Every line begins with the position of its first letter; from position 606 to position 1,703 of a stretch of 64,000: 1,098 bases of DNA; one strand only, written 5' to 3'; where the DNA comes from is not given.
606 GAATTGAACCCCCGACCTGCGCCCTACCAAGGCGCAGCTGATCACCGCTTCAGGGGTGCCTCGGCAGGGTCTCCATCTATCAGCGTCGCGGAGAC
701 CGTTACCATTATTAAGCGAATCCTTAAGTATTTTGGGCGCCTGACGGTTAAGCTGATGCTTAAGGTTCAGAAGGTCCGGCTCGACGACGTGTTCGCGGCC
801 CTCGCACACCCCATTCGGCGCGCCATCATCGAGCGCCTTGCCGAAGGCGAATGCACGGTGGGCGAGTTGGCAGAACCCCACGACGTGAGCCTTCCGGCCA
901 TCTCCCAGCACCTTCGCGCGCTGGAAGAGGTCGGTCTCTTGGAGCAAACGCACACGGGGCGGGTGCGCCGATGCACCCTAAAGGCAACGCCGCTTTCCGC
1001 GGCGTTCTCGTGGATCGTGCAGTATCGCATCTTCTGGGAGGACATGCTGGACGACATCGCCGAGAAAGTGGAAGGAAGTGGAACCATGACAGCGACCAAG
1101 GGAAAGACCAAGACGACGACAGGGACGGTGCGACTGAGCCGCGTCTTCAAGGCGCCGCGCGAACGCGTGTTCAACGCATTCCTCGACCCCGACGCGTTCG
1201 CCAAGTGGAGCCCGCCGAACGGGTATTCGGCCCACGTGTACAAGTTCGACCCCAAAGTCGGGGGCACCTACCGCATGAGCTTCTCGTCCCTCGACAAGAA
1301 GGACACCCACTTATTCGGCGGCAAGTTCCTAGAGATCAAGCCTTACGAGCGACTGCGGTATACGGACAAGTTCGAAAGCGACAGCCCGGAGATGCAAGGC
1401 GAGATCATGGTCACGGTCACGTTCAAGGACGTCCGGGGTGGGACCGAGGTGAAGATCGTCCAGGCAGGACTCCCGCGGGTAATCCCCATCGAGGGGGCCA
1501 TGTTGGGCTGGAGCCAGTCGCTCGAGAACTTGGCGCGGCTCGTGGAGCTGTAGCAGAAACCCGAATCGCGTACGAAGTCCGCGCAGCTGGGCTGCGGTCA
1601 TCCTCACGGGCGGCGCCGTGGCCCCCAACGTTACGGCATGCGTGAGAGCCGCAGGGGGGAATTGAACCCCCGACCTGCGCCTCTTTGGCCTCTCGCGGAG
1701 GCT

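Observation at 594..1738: Intron-containing tRNA-Thr(GGU) plus an intron-less duplicate of its 3-prime part 1 kb away, an integration-scar signature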

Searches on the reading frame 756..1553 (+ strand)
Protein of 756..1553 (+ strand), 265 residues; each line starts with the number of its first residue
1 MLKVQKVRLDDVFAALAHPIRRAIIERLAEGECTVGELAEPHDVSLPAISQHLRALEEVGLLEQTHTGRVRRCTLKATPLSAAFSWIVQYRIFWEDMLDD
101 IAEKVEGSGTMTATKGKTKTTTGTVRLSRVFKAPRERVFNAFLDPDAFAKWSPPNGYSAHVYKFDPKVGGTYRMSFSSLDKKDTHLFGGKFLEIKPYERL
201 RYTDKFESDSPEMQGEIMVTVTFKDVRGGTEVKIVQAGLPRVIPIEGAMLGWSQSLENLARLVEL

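Call 17: find_encoding_contigs(protein=window:756-1553:+, flank=10000, max_places=10)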
Protein window:756-1553:+ (265 aa): 3 contigs read that carry it; 3 places shown.
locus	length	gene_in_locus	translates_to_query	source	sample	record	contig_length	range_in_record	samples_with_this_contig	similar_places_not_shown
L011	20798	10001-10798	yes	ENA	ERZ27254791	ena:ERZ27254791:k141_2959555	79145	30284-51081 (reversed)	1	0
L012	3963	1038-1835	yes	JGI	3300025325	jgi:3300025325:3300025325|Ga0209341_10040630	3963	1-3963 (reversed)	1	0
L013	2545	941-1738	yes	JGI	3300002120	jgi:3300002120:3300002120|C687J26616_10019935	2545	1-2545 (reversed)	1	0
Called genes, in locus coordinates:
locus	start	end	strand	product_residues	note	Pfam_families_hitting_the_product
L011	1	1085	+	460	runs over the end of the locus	PF05977:MFS_3 (weak), PF07690:MFS_1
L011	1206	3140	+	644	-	PF02129:Peptidase_S15, PF08530:PepX_C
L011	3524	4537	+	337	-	PF06224:AlkZ-like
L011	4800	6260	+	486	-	PF07690:MFS_1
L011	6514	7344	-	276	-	-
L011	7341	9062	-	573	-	-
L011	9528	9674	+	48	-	-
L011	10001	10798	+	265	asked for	PF12840:HTH_20, PF01022:HTH_5, PF08327:AHSA1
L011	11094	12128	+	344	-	PF02574:S-methyl_trans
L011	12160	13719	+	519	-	PF00070:Pyr_redox (faint), PF00890:FAD_binding_2 (faint), PF01266:DAO (weak), PF01593:Amino_oxidase, PF01946:Thi4 (weak), PF03486:HI0933_like (faint), PF12831:FAD_oxidored (weak), PF13450:NAD_binding_8, +1 more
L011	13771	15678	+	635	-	PF05833:NFACT_N, PF05670:NFACT-R_1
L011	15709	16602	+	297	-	PF01435:Peptidase_M48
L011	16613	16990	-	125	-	-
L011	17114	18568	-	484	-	PF03951:Gln-synt_N, PF00120:Gln-synt_C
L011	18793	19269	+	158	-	PF13404:HTH_AsnC-type, PF13412:HTH_24, PF01037:AsnC_trans_reg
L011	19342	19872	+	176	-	PF12773:DZR (faint), PF13248:Zn_ribbon_3 (weak), PF13240:Zn_Ribbon_1 (faint)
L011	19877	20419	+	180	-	-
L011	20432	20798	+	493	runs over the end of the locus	PF01145:Band_7, PF15975:Flot (weak)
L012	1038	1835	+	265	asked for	PF12840:HTH_20, PF01022:HTH_5, PF08327:AHSA1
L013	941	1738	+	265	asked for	PF12840:HTH_20, PF01022:HTH_5, PF08327:AHSA1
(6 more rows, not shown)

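Call 26: search_protein_families(library=pfam, proteins=[L011:7341-9062:-, L011:6514-7344:-, window:756-1553:+], max_evalue=1)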
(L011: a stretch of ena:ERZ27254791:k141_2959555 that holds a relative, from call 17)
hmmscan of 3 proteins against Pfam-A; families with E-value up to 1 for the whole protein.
L011:7341-9062:- (573 aa): 1 family
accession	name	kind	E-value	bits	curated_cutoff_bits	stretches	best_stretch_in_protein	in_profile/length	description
PF03704.23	BTAD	-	0.18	12.6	22.1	1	247-340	2-95/146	Bacterial transcriptional activator domain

L011:6514-7344:- (276 aa): 1 family
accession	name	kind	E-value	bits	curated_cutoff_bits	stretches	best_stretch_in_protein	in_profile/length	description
PF00564.30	PB1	-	0.11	12.9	23.6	0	210-241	5-36/84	PB1 domain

window:756-1553:+ (265 aa): 20 families
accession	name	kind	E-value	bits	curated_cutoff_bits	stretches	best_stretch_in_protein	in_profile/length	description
PF08327.17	AHSA1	-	1.1e-27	97.1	22.1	1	132-264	1-125/125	Activator of Hsp90 ATPase homolog 1-like protein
PF12840.13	HTH_20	-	1.5e-13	50.9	27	1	16-64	1-50/51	Helix-turn-helix domain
PF01022.26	HTH_5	-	2.5e-12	46.9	22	1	19-63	2-46/47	Bacterial regulatory protein, arsR family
PF12802.13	MarR_2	-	6.7e-05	23.4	27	1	28-72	14-60/61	MarR family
PF10604.15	Polyketide_cyc2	-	0.00014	22.7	27.4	1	124-234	3-104/142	Polyketide cyclase / dehydrase and lipid transport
PF25213.1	HVO_A0261_N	-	0.00055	20.2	35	1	15-67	7-58/86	HVO_A0261 N-terminal domain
PF09339.16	HTH_IclR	-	0.0022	18.1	22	1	30-65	16-51/52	IclR helix-turn-helix domain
PF01047.28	MarR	-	0.0028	18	24.6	1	30-66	15-51/59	MarR family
PF25212.1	HVO_A0114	-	0.0034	17.6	27.6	1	18-74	21-78/84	HVO_A0114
PF13412.12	HTH_24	-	0.0037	17.3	21.9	1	20-62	4-47/48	Winged helix-turn-helix DNA-binding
PF21476.4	PF0610-like_N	-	0.024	15.3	33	1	20-56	2-38/50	PF0610-like, N-terminal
PF08220.18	HTH_DeoR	-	0.026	14.7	21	1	23-68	4-50/57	DeoR-like helix-turn-helix domain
PF24035.1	DUF7344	-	0.027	15.3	27.8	1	13-40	1-28/76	Domain of unknown function (DUF7344)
PF08279.18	HTH_11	-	0.031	14.6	25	1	21-60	2-43/55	HTH domain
PF24270.1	HTH_Cmi2_C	-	0.032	14.9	27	1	21-67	77-123/125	Cmi2, C-terminal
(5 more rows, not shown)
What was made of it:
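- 756..1553 (+): ArsR-family HTH + AHSA1/SRPBCC protein (265 aa), the only gene of unit 1. Pfam AHSA1 1e-27, HTH_20 1.5e-13, HTH_5 2.5e-12 (call 26).
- Checked: The gene between the repeats is an ArsR-type HTH + AHSA1 (SRPBCC) protein at 756-1553(+) (call 26).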

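Call 27: search_protein_families(library=phrogs, proteins=[L011:7341-9062:-, L011:6514-7344:-], max_evalue=1)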
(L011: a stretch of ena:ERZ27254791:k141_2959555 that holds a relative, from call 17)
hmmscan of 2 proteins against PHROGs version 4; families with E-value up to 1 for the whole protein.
L011:7341-9062:- (573 aa): 1 family
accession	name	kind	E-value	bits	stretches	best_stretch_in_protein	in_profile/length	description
phrog_15782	-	unknown function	0.31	12.5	0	356-385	60-89/103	-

L011:6514-7344:- (276 aa): 0 families

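Call 28: search_solved_structures(query=L011:7341-9062:-, max_evalue=10)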
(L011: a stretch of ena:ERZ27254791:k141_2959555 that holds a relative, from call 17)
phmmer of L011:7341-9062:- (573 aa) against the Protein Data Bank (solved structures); distinct sequences matched with E-value up to 10: 1.
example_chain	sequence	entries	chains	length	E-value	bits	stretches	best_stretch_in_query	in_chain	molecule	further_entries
2jug_A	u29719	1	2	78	0.43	12.3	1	276-331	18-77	TubC protein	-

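Call 59: find_homologous_proteins(query=L011:7341-9062:-, max_evalue=0.001)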
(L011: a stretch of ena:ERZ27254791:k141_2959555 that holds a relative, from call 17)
Query L011:7341-9062:- (573 aa): 44 proteins with E <= 0.001 among 8000 candidates.
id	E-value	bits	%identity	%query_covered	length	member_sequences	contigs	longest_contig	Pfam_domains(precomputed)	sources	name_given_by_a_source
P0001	0.0e+0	1314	100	100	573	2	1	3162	-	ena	-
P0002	0.0e+0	1124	84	100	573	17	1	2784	-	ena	-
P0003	0.0e+0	1014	76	98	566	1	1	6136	-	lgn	-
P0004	2.0e-296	1002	75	99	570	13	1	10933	-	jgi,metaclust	metaclust:\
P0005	4.9e-296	1001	76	98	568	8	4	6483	-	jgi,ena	-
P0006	2.3e-295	999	76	99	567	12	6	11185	-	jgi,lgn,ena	-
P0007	4.9e-295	998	78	96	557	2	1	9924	-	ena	-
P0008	3.5e-292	988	75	98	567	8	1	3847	-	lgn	-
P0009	2.3e-291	986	76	97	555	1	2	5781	-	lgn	-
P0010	4.1e-291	985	75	99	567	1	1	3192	-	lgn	-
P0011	1.1e-287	973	74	98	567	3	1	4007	-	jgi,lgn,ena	-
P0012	3.3e-282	955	71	99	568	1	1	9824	-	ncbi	-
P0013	7.8e-280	947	71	99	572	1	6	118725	-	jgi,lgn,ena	-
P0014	1.5e-271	920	69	99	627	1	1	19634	-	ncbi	-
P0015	9.0e-271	918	69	99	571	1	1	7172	-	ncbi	-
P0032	3.9e-176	605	48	96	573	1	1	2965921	-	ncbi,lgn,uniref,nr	ncbi:hypothetical protein E2N92_01105 [Methanofollis formosanus]|uniref:Uncharacterized protein n=1 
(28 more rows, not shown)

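Call 61: find_encoding_contigs(protein=P0032, flank=8000, max_places=2)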
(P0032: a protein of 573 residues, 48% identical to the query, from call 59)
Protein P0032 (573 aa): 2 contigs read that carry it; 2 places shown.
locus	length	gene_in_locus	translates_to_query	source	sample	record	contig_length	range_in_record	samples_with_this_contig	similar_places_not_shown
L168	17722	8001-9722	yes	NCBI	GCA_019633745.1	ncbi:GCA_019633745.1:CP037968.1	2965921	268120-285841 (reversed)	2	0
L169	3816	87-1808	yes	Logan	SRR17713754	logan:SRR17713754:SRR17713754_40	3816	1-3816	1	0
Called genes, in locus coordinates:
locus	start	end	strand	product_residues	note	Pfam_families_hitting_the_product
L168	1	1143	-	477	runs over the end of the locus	PF13396:PLDc_N, PF13091:PLDc_2, PF00614:PLDc (weak), PF13091:PLDc_2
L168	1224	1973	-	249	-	PF01061:ABC2_membrane, PF12698:ABC2_membrane_3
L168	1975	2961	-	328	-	PF00005:ABC_tran, PF13304:AAA_21 (weak), PF13732:DrrA1-3_C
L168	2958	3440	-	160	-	PF03551:PadR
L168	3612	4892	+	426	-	PF02133:Transp_cyt_pur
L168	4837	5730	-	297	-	-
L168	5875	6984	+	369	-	PF00654:Voltage_CLC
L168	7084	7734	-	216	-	PF14206:Cys_rich_CPCC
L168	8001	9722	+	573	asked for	-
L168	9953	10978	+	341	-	PF01381:HTH_3, PF12844:HTH_19, PF13560:HTH_31, PF06114:Peptidase_M78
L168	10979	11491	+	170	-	PF11848:DUF3368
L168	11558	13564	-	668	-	PF00801:PKD, PF18911:PKD_4, PF00801:PKD, PF18911:PKD_4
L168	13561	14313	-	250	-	-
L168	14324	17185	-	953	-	PF12863:DUF3821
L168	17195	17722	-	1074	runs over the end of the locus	-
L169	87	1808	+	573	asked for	-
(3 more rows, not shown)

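Call 62: find_encoding_contigs(protein=P0013, flank=8000, max_places=3)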
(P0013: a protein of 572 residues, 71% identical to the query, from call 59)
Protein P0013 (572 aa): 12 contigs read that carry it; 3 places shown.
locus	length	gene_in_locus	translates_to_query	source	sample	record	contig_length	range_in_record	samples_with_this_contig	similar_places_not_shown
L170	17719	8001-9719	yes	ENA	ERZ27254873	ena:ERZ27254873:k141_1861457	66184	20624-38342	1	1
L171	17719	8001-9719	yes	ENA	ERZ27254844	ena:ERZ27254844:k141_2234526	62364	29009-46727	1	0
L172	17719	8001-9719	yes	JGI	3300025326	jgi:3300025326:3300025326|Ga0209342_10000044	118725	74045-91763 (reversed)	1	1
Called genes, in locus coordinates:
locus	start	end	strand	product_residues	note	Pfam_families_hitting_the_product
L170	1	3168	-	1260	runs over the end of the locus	PF13195:DUF4011, PF13086:AAA_11, PF13245:AAA_19 (faint), PF13604:AAA_30 (faint), PF13086:AAA_11 (weak), PF13087:AAA_12, PF18741:MTES_1575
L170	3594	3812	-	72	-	-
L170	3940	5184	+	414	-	PF00180:Iso_dh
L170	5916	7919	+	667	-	PF13183:Fer4_8 (weak), PF13187:Fer4_9, PF13237:Fer4_10, PF13534:Fer4_17 (weak), PF02754:CCG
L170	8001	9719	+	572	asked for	-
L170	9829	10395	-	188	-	PF19502:DUF6036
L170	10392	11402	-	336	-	-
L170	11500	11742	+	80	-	PF02754:CCG (weak)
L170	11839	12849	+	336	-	-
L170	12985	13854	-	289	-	-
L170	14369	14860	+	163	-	-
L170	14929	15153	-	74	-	-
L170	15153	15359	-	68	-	-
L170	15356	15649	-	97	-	PF01329:Pterin_4a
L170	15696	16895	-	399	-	PF13439:Glyco_transf_4, PF13579:Glyco_trans_4_4, PF00534:Glycos_transf_1, PF13692:Glyco_trans_1_4, PF13524:Glyco_trans_1_2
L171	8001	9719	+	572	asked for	-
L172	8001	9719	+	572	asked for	-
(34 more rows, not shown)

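Call 63: search_solved_structures(query=A4, max_evalue=10, show_alignments=2)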
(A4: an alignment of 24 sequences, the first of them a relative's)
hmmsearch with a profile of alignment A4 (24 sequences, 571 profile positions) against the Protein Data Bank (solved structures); distinct sequences matched with E-value up to 10: 8.
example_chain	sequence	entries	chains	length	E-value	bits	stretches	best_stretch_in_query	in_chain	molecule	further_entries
9i5t_h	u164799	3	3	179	0.29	12.6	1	144-223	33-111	Large ribosomal subunit protein bL9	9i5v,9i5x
4gco_A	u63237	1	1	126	0.46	11.9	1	82-127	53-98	Protein STI-1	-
6x89_6M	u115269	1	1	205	0.57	11.6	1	37-83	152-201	NU6M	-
8e73_6M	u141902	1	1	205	0.57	11.6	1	37-83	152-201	Nad6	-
7a23_N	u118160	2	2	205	0.58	11.6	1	37-83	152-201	Nad6m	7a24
7aqq_J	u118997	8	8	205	0.7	11.3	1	41-83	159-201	NADH-ubiquinone oxidoreductase chain 6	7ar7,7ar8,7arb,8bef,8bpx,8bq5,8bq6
9nxo_A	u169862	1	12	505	2.9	9.3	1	252-375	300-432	Pseudomonas phage Pa223 Ejection protein, periplasmic tunnel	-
9vke_A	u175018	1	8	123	7.5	7.9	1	300-373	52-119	De novo designed zinc hydrolase 11-7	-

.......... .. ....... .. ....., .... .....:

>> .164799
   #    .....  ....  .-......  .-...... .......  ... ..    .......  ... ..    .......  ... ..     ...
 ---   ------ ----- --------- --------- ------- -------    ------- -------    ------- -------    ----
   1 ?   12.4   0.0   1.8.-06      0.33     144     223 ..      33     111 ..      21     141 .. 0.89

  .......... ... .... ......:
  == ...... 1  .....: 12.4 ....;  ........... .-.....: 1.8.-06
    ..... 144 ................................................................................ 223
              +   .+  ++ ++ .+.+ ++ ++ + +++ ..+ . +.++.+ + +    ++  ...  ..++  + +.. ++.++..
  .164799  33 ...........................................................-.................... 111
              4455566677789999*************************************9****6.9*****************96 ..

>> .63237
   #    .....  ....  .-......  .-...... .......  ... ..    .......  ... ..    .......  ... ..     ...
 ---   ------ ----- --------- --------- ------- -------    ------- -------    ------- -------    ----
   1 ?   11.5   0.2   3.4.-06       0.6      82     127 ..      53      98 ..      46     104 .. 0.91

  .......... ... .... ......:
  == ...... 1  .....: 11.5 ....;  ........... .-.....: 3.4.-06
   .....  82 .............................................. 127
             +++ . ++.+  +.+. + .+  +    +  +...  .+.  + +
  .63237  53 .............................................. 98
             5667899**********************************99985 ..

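Call 71: predict_structure(alignment_id=A4)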
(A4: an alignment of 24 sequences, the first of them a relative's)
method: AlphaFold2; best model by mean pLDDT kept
length: 573 residues; sequences in the alignment: 24
mean_pLDDT: 81.9   pTM: 0.56
mean pLDDT of the five models: 81.9, 80.7, 78.7, 74.6, 72.4
residues with pLDDT >= 90: 255; 70-90: 217; 50-70: 54; < 50: 47
segments of 3 or more residues with pLDDT < 50: 1-11, 54-57, 118-122, 313-318, 371-376, 562-573
pLDDT, mean of each block of 10 residues (from residue 1): 39 78 95 89 72 50 65 81 89 86 83 52 55 74 94 92 97 95 95 87 93 91 78 90 96 97 92 95 94 93 83 48 86 93 90 90 82 52 91 89 93 89 91 92 81 83 78 72 76 79 89 85 83 82 92 89 37 30
secondary structure, 60 per line:
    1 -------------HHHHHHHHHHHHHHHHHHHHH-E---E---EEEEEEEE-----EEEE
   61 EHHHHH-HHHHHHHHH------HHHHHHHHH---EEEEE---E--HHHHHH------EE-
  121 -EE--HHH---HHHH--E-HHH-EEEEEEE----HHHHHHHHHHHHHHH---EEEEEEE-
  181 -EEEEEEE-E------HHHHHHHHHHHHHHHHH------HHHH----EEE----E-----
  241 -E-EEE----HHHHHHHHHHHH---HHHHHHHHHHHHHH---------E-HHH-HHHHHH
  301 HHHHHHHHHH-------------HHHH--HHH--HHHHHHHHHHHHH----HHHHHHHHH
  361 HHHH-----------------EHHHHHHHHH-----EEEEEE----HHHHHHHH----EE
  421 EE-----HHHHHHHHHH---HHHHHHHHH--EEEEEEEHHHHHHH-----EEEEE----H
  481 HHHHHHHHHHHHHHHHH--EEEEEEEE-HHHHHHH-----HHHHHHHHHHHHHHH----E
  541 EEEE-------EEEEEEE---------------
elements in order: H14-34 E44-51 E57-61 H62-66 H68-76 H83-91 E95-99 H106-111 H132-135 E144-150 H155-169 E173-179 E182-188 H197-213 H220-223 E228-230 E244-246 H251-262 H266-279 H295-310 H324-327 H335-347 H352-364 H383-391 E397-402 H407-414 E419-422 H428-437 H441-449 E452-458 H459-465 E471-475 H480-497 E500-507 H509-515 H521-535 E540-544 E552-558

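Call 73: fold_search(model_id=the predicted structure, library=pdb)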
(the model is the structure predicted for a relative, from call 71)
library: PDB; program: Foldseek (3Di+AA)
matches with E <= 10: 760; with E <= 0.001: 27
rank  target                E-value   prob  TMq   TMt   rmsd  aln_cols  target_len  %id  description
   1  2r9l_A                6.4e-05  1.00  0.27  0.50   7.5       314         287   11  Polymerase Domain from Mycobacterium tuberculosis Ligase D in complex with DNA (released 2008-01-08)
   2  4rr2_C                6.8e-05  1.00  0.24  0.33  16.0       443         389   10  Crystal structure of human primase (released 2015-01-21)
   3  4rr2_A                1.1e-04  1.00  0.24  0.34  15.7       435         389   10  Crystal structure of human primase (released 2015-01-21)
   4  2iru_A                1.2e-04  1.00  0.28  0.52  10.4       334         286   12  Crystal Structure of the Polymerase Domain from Mycobacterium tuberculosis Ligase D (released 2007-01-02)
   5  2r9l_B                1.2e-04  1.00  0.25  0.48  12.8       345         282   11  Polymerase Domain from Mycobacterium tuberculosis Ligase D in complex with DNA (released 2008-01-08)
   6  2irx                  1.5e-04  1.00  0.28  0.52   7.3       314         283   11  Crystal Structure of the Polymerase Domain from Mycobacterium tuberculosis Ligase D with GTP and Manganese. (released 2007-01-02)
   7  4mky_A                1.9e-04  1.00  0.28  0.53   7.1       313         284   12  Polymerase Domain from Mycobacterium tuberculosis Ligase D in complex with an annealed double-strand DNA break. (released 2013-12-11)
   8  2fao_A                2.3e-04  1.00  0.28  0.49   7.0       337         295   13  Crystal Structure of Pseudomonas aeruginosa LigD polymerase domain (released 2006-05-23)
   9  5op0_B                2.4e-04  1.00  0.28  0.46   9.1       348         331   11  Structure of Prim-PolC from Mycobacterium smegmatis (released 2017-11-15)
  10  8d0b_D                2.4e-04  0.99  0.23  0.29  17.4       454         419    9  Human CST-DNA polymerase alpha/primase preinitiation complex bound to 4xTEL-foldback template (released 2022-06-22)
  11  8d9d_A                3.2e-04  0.99  0.21  0.29  16.9       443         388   10  Human DNA polymerase-alpha/primase elongation complex II bound to primer/template (released 2023-04-19)
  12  6r5e_E                3.3e-04  1.00  0.23  0.32  15.2       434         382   10  Crystal structure of the Pri1 subunit of human primase bound to 2F-ATP (released 2019-09-11)
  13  6xlp_A                3.5e-04  0.99  0.22  0.22  24.6       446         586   10  Structure of the essential inner membrane lipopolysaccharide-PbgA complex (released 2020-08-26)
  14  4lim                  3.7e-04  1.00  0.24  0.34  17.5       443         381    9  Crystal structure of the catalytic subunit of yeast primase (released 2013-12-18)
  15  2iry_B                4.2e-04  1.00  0.28  0.52   7.8       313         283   11  Crystal Structure of the Polymerase Domain from Mycobacterium tuberculosis Ligase D with dGTP and Manganese. (released 2007-01-02)
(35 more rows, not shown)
